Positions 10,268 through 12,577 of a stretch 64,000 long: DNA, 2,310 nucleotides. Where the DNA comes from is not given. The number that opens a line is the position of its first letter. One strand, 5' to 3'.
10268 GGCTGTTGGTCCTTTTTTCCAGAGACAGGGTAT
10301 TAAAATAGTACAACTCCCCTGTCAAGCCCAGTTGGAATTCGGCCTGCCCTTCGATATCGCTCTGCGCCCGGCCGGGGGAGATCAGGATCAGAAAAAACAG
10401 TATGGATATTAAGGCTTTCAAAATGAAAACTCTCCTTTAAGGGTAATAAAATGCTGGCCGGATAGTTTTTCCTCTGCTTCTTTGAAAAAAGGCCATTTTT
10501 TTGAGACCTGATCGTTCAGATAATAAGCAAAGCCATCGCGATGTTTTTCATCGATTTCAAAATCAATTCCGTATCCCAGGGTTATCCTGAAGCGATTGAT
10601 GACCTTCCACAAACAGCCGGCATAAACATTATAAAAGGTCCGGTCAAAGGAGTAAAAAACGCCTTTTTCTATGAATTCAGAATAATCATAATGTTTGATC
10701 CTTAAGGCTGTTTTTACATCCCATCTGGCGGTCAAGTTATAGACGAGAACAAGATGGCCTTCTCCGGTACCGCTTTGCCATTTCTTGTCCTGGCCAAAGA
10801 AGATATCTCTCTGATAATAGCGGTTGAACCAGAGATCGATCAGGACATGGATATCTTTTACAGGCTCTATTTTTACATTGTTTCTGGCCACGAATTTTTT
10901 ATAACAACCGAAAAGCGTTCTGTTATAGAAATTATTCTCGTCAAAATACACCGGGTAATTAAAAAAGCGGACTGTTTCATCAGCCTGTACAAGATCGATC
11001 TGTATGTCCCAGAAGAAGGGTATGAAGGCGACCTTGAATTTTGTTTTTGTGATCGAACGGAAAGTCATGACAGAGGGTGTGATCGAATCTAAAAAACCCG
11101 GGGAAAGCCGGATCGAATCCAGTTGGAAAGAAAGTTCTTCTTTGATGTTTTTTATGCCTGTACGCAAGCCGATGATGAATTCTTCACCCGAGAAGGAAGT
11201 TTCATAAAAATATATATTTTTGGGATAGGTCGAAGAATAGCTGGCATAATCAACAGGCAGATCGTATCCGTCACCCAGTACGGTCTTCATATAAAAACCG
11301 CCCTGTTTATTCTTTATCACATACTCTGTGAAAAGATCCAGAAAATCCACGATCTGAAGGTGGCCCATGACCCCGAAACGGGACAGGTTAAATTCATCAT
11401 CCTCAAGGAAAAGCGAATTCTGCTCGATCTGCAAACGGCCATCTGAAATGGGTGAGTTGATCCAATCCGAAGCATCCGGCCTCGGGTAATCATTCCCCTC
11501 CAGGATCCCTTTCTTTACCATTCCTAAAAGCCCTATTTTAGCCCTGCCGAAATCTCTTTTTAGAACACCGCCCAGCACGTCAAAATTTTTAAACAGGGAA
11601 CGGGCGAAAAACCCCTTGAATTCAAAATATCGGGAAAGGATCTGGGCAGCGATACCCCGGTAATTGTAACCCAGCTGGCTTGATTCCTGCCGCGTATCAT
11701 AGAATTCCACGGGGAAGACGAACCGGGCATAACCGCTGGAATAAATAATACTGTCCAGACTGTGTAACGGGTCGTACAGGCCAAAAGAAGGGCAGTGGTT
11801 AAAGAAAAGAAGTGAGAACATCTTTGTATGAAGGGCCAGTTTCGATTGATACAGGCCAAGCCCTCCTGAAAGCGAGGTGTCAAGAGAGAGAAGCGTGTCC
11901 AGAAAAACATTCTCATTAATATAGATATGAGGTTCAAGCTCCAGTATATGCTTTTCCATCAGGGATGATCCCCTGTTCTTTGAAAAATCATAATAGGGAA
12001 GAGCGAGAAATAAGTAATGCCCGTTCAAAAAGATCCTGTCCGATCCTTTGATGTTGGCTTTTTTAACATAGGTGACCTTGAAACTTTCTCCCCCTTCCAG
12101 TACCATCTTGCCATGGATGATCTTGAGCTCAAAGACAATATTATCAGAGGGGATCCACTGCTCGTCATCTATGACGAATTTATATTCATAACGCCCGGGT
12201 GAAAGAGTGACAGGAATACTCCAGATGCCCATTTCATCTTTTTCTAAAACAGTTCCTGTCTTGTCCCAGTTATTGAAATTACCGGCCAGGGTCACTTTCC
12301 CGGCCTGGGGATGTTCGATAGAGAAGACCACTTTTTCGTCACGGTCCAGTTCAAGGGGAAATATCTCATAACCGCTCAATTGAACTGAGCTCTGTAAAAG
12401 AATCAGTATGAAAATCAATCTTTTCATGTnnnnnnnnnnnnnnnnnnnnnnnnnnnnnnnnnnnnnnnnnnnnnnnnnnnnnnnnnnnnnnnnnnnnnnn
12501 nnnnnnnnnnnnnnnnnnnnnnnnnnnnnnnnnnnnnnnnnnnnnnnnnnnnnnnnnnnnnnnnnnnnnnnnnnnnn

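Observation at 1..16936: Barrel-rich alpha-glucan utilisation locus without SusC/SusD: candidate undescribed outer-membrane glycan capture system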

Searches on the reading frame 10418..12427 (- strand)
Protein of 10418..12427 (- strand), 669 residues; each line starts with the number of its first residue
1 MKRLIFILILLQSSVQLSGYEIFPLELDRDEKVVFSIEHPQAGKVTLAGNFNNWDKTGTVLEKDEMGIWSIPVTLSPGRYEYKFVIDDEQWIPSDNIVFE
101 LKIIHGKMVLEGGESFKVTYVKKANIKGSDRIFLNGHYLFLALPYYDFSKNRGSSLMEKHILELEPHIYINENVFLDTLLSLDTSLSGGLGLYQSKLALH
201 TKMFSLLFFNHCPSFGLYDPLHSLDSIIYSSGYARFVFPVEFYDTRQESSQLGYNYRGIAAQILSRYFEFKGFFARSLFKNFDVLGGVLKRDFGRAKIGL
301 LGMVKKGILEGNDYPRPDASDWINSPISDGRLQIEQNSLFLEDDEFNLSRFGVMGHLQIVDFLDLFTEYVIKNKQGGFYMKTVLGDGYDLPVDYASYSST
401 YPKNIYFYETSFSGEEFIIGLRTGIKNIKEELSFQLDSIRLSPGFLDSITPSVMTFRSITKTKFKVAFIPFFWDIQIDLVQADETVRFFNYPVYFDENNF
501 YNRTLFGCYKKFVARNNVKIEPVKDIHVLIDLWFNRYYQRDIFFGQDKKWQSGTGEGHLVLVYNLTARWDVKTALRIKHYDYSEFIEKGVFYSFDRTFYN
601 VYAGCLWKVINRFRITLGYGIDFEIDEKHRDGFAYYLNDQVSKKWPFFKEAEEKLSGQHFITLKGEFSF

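Call 5: search_protein_families(library=pfam, proteins=[window:10418-12427:-], max_evalue=0.1)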
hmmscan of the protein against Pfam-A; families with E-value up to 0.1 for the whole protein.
window:10418-12427:- (669 aa): 3 families
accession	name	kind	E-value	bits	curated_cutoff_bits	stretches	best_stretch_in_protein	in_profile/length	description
PF02922.24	CBM_48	-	1.3e-08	35.5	22.4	1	30-88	9-72/83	Carbohydrate-binding module 48 (Isoamylase N-terminal domain)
PF16561.11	AMPK1_CBM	-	1.3e-08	35.3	26.8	1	39-92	9-58/85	Glycogen recognition site of AMP-activated protein kinase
PF22058.2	X25_BaPul_like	-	0.0051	17.3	27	1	52-99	16-67/87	Pullulanase X25 domain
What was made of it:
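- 10418..12427 (-): 669-aa fusion of an N-terminal CBM48 (residues about 25-112) to a barrel of about 22 strands that is homologous to B500. CBM_48 1.3e-08 (call 5).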

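Call 6: search_protein_families(library=ncbifam, proteins=[window:10418-12427:-], max_evalue=0.1)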
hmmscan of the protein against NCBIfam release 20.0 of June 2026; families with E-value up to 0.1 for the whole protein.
window:10418-12427:- (669 aa): 5 families
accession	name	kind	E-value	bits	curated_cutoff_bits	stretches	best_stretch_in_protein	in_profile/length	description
NF008967.0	PRK12313.1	equivalog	2.2e-07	29.6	577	1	26-89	33-96/633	1,4-alpha-glucan branching protein GlgB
NF003811.1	PRK05402.1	equivalog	6.9e-06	24.9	741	1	26-90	24-89/619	1,4-alpha-glucan branching protein GlgB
TIGR01515.1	branching_enzym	equivalog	0.0016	17.1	463.95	1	27-85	24-85/607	1,4-alpha-glucan branching enzyme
NF011294.0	PRK14706.1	equivalog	0.01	14.1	1284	1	31-85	41-95/642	1,4-alpha-glucan branching enzyme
NF009221.0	PRK12568.1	equivalog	0.014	13.5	1270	1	32-90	154-214/745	1,4-alpha-glucan branching enzyme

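Call 7: find_homologous_proteins(query=window:10418-12427:-)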
Query window:10418-12427:- (669 aa): 12 proteins with E <= 0.001 among 8000 candidates.
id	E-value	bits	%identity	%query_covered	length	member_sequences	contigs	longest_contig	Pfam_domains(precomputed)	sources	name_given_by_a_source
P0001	0.0e+0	1539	100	100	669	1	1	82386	PF02922.25,PF16561.12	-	-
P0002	3.0e-205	702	48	99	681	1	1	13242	PF02922.25,PF16561.12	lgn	-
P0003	7.4e-199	681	46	100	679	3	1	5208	PF02922.25,PF16561.12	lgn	-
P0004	1.8e-156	541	39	100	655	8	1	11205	PF02922.25,PF16561.12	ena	-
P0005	8.8e-114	400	35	97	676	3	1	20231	PF02922.25,PF16561.12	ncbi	-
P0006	2.8e-96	342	31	99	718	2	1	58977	PF02922.25,PF16561.12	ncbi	-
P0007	1.9e-30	124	35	19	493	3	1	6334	PF02922.25,PF16561.12,PF22058.3,PF16760.11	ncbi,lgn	-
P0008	3.1e-20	91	48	9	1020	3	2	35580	PF02922.25,PF00128.32,PF16561.12,PF22058.3,PF16760.11,PF26120.1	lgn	-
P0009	3.4e-10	57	25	45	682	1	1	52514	PF02922.25,PF16561.12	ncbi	-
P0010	8.5e-6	43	29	14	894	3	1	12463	PF02922.25,PF22352.3,PF00128.32,PF16561.12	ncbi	-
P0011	2.0e-4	38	37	8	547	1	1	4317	PF02922.25,PF22058.3,PF26120.1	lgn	-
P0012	2.2e-4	38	35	10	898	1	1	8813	PF02922.25,PF16561.12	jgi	jgi:hypothetical protein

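Call 11: find_encoding_contigs(protein=P0006, flank=10000, max_places=3)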
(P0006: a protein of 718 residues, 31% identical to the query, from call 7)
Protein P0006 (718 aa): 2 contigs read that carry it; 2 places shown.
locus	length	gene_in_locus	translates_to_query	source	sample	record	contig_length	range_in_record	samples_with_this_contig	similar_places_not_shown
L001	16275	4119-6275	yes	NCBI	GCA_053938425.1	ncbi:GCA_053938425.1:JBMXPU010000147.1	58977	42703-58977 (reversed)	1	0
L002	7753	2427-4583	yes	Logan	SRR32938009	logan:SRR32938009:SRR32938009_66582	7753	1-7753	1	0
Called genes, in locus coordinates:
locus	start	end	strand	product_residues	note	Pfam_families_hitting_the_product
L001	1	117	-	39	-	?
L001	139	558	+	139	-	PF01894:YjbQ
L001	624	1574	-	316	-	PF13527:Acetyltransf_9, PF00583:Acetyltransf_1, PF13508:Acetyltransf_7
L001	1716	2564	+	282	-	-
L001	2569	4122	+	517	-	-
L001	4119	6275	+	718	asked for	PF02922:CBM_48 (weak), PF16561:AMPK1_CBM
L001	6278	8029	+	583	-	-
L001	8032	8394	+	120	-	PF02922:CBM_48, PF16561:AMPK1_CBM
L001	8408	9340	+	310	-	PF00294:PfkB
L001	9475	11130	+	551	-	PF00920:ILVD_EDD_N, PF24877:ILV_EDD_C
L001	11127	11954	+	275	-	PF01261:AP_endonuc_2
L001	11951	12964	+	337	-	PF11449:ArsP_2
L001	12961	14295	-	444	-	PF19864:Radical_SAM_N2, PF04055:Radical_SAM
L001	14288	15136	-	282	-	PF00763:THF_DHG_CYH, PF02882:THF_DHG_CYH_C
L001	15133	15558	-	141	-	PF01584:CheW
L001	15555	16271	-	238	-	-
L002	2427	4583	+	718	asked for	PF02922:CBM_48 (weak), PF16561:AMPK1_CBM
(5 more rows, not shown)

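Call 12: find_encoding_contigs(protein=P0005, flank=10000, max_places=3)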
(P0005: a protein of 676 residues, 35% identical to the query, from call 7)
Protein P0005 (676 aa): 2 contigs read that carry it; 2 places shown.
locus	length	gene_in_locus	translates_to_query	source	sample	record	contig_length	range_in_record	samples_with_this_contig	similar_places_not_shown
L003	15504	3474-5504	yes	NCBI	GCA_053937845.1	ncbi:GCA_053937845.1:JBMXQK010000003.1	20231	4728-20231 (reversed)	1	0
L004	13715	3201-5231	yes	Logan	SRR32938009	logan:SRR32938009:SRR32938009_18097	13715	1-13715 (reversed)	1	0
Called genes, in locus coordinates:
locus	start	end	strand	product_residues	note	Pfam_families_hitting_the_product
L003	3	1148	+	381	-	?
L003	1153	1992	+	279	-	-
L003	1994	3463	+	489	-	-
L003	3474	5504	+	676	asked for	PF02922:CBM_48 (weak), PF16561:AMPK1_CBM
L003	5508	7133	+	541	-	-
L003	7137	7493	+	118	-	PF02922:CBM_48, PF16561:AMPK1_CBM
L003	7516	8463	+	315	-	-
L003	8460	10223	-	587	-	PF13426:PAS_9 (weak), PF00512:HisKA, PF02518:HATPase_c, PF00072:Response_reg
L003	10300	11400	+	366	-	PF01571:GCV_T, PF08669:GCV_T_C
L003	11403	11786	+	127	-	PF01597:GCV_H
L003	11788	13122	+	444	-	PF02347:GDC-P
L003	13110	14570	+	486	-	PF02347:GDC-P, PF00266:Aminotran_5, PF21478:GcvP2_C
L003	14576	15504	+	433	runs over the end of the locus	PF19864:Radical_SAM_N2, PF04055:Radical_SAM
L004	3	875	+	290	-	?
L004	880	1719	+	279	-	-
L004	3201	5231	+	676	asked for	PF02922:CBM_48 (weak), PF16561:AMPK1_CBM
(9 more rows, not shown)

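Call 13: find_encoding_contigs(protein=P0009, flank=10000, max_places=2)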
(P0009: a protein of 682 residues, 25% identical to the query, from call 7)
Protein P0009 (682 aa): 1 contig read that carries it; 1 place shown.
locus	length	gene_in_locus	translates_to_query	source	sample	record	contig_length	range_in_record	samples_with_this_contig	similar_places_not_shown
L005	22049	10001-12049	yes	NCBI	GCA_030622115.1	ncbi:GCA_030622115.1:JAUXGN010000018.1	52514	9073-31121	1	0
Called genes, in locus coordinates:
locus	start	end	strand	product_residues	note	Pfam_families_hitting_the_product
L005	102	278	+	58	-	-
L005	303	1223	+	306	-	PF12801:Fer4_5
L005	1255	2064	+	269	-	PF02146:SIR2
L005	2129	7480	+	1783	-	PF13620:CarboxypepD_reg (faint), PF13860:FlgD_ig (faint), PF09985:Glucodextran_C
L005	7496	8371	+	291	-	PF11751:PorP_SprF (weak)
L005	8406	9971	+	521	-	-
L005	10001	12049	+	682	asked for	PF02922:CBM_48, PF16561:AMPK1_CBM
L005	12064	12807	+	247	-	PF02922:CBM_48, PF16760:CBM53 (faint), PF16561:AMPK1_CBM, PF02922:CBM_48, PF16561:AMPK1_CBM, PF22058:X25_BaPul_like (weak)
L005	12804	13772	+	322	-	PF00528:BPD_transp_1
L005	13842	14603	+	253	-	PF00528:BPD_transp_1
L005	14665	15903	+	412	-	PF01547:SBP_bac_1, PF13416:SBP_bac_8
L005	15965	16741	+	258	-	PF09985:Glucodextran_C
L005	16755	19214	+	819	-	PF02922:CBM_48, PF16561:AMPK1_CBM, PF22058:X25_BaPul_like (faint), PF00686:CBM_20 (faint), PF03065:Glyco_hydro_57, PF02922:CBM_48, PF16561:AMPK1_CBM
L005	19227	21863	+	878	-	PF06202:GDE_C, PF17389:Bac_rhamnosid6H (weak), PF22422:MGH1-like_GH, PF06202:GDE_C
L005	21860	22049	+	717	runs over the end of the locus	-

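Call 14: find_encoding_contigs(protein=P0002, flank=10000, max_places=2)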
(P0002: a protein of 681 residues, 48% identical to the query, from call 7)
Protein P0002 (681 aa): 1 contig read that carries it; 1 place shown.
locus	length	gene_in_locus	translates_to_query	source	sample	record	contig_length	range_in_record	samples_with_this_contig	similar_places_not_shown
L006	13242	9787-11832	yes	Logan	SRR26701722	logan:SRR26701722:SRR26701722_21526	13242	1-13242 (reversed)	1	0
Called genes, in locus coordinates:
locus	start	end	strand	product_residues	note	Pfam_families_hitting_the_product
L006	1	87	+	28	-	?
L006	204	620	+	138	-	PF13279:4HBT_2, PF03061:4HBT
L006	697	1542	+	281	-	PF02401:LYTB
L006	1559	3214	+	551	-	PF00575:S1, PF17092:PCB_OB (faint), PF00575:S1, PF21710:Spt6_S1 (weak), PF00575:S1, PF23459:S1_RRP5 (weak), PF00575:S1, PF23459:S1_RRP5, +1 more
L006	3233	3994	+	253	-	PF07719:TPR_2 (faint), PF00515:TPR_1 (faint), PF13428:TPR_14 (faint), PF13525:YfiO (faint), PF13174:TPR_6 (weak), PF13181:TPR_8 (faint), PF13432:TPR_16, PF13424:TPR_12 (weak)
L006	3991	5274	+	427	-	PF00815:Histidinol_dh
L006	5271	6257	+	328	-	PF13407:Peripla_BP_4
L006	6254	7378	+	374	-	PF13585:CHU_C (weak)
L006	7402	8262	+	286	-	-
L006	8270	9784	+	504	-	-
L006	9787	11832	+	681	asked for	PF02922:CBM_48, PF16561:AMPK1_CBM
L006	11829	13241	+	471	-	?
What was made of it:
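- Checked: In relative L006, hisD overlaps the PBP gene by 4 nt (call 14).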

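Call 15: find_encoding_contigs(protein=P0004, flank=10000, max_places=2)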
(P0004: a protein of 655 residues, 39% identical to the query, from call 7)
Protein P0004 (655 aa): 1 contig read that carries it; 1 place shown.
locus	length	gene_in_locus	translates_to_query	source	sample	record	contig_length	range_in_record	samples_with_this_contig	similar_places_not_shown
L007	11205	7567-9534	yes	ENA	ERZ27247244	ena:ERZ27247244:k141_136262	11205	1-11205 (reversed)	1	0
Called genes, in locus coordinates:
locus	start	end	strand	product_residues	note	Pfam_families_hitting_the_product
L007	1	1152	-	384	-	?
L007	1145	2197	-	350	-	-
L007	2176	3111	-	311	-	PF01073:3Beta_HSD (weak), PF01370:Epimerase, PF02719:Polysacc_synt_2 (faint), PF04321:RmlD_sub_bind (weak), PF16363:GDP_Man_Dehyd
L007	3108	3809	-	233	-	PF00535:Glycos_transf_2, PF13641:Glyco_tranf_2_3 (weak)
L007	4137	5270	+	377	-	PF13585:CHU_C (weak)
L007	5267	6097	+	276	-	-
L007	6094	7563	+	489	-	-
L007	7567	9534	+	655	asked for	PF02922:CBM_48 (weak), PF16561:AMPK1_CBM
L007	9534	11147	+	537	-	-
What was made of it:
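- L007 has glycosyltransferase and epimerase genes divergently upstream (call 15).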

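Call 18: find_related_loci(query=A1, collection=genome_contigs, flank=10000)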
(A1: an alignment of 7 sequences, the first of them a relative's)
Query A1 (669 aa) in genome_contigs; peptide patterns used: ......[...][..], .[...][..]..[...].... (x = any residue, [..] = any of these).
600 stretches matched a pattern (row limit reached: there are more); 512 encode a relative of the query (tblastn E <= 1e-3); the best 80 are kept; 79 distinct loci.
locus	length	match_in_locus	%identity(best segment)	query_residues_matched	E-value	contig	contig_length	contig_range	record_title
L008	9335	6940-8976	33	1-669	1e-121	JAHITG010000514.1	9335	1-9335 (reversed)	MAG: Spirochaetes bacterium isolate MM_PC_MetaG.mb.203 MM_PC_MetaG.mb.203_k141_1931997, whole genome shotgun sequence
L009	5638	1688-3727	24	24-669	4e-25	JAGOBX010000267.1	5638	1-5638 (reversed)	Candidatus Dependentiae bacterium isolate Go_SlDig_bin_425 Go_SlDig_47790_length_5638_cov_4.571584, whole genome shotgun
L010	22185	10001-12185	22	3-634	1e-18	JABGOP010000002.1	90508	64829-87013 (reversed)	MAG: Candidatus Cloacimonadota bacterium isolate co234_bin10 NODE_487_length_90508_cov_10.299470, whole genome shotgun s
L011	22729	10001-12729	25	1-299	2e-17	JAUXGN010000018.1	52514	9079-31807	MAG: Candidatus Eisenbacteria bacterium isolate CSMAG_2930 CSMAG_2930_k117_7181920_length_52514_cov_15.9895, whole genom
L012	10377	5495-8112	46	4-96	6e-16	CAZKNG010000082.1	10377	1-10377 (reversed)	MAG TPA_asm: uncultured bacterium isolate binchicken_co13_191 genome assembly, contig: NODE_10283_length_10377_cov_6.757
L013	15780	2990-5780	27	1-306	7e-16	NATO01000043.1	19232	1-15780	MAG: candidate division Zixibacteria bacterium 4484_93 ex4484_93_scaffold_5747, whole genome shotgun sequence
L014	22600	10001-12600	53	30-93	2e-15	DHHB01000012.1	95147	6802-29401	MAG TPA_asm: bacterium UBP1_UBA4783 isolate UBA4783 UBA4783_contig_2753, whole genome shotgun sequence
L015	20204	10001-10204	50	31-100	2e-15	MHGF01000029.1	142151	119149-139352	MAG: Omnitrophica WOR_2 bacterium GWF2_43_52 gwf2_scaffold_377, whole genome shotgun sequence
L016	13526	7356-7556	50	25-92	4e-15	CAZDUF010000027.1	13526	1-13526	MAG TPA_asm: uncultured Planctomycetales bacterium isolate binchicken_co107_97 genome assembly, contig: NODE_10652_lengt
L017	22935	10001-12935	27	1-306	6e-15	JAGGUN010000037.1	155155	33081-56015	MAG: bacterium isolate AUK075 PB_MBMC_029_c_000000000036, whole genome shotgun sequence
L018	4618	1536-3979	30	3-172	8e-15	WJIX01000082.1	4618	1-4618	MAG: bacterium isolate Bin_043 k141_1465122, whole genome shotgun sequence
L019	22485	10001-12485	24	22-349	8e-15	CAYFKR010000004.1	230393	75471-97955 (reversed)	MAG TPA_asm: uncultured Fibrobacteraceae bacterium isolate ERP019367_co1_103 genome assembly, contig: NODE_68_length_230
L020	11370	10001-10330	37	29-118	2e-14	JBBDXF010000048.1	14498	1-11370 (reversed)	MAG: Myxococcota bacterium isolate LejiaD_71_22 Lejia_D_6578_length_14498_cov_14, whole genome shotgun sequence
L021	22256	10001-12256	48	11-108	2e-14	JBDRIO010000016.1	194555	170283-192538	MAG: Candidatus Eisenbacteria bacterium isolate MEGAHIT-group-1.590 k141_4644236, whole genome shotgun sequence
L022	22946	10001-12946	25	5-322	2e-14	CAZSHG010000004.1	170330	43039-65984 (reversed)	MAG TPA_asm: uncultured bacterium isolate binchicken_co17_265 genome assembly, contig: NODE_196_length_170330_cov_7.0431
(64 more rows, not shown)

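Call 26: predict_structure(alignment_id=A1)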
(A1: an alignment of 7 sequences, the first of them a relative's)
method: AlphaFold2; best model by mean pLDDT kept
length: 669 residues; sequences in the alignment: 7
mean_pLDDT: 70.1   pTM: 0.60
mean pLDDT of the five models: 70.1, 64.5, 62.7, 58.8, 58.5
residues with pLDDT >= 90: 97; 70-90: 331; 50-70: 100; < 50: 141
segments of 3 or more residues with pLDDT < 50: 1-17, 119-130, 214-254, 310-340, 380-409, 586-591
pLDDT, mean of each block of 10 residues (from residue 1): 41 47 85 86 88 84 84 90 87 84 81 64 35 77 87 85 76 70 69 72 76 43 28 23 25 55 80 68 73 84 70 38 31 39 69 84 81 69 34 33 41 81 77 82 65 84 87 89 70 59 63 90 87 86 57 89 89 92 55 78 91 90 75 77 68 87 91
secondary structure, 60 per line:
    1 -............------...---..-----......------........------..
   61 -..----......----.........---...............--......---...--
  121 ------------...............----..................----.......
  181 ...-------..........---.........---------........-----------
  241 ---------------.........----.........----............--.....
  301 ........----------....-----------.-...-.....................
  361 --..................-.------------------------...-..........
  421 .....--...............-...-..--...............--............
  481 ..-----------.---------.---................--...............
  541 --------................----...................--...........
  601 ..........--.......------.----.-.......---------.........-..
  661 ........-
elements in order (helices of 4 or more, strands of 3 or more residues): H2-13 E20-22 E33-38 E45-49 E68-73 E78-86 E90-104 E107-112 E116-118 E133-147 E152-169 E174-183 E191-200 E204-212 H222-229 E256-264 E269-277 E282-293 E296-308 H319-322 E340-360 E363-380 E407-409 E411-425 E428-442 E452-466 E469-482 E508-523 E526-540 E549-564 E569-587 E590-610 E613-619 H633-639 H649-657 E659-668
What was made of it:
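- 10418..12427 (-): AF2 pLDDT 70, pTM 0.60, showing a beta-sandwich followed by a barrel (call 26).
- On SusC-like / TonB-dependent transporter: In the 669-aa protein the N-terminal domain is a CBM48, not a plug (call 26).
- The 669-aa model has only moderate confidence (pLDDT 70), and its loops are unmodelled (call 26). Loop parity places the CBM48 on the periplasmic side, where it cannot help a surface complex (call 26). The N-terminal polymer-binding domain fused to a large barrel, on the periplasmic side by loop parity (call 26), resembles the architecture of polysaccharide exporters.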
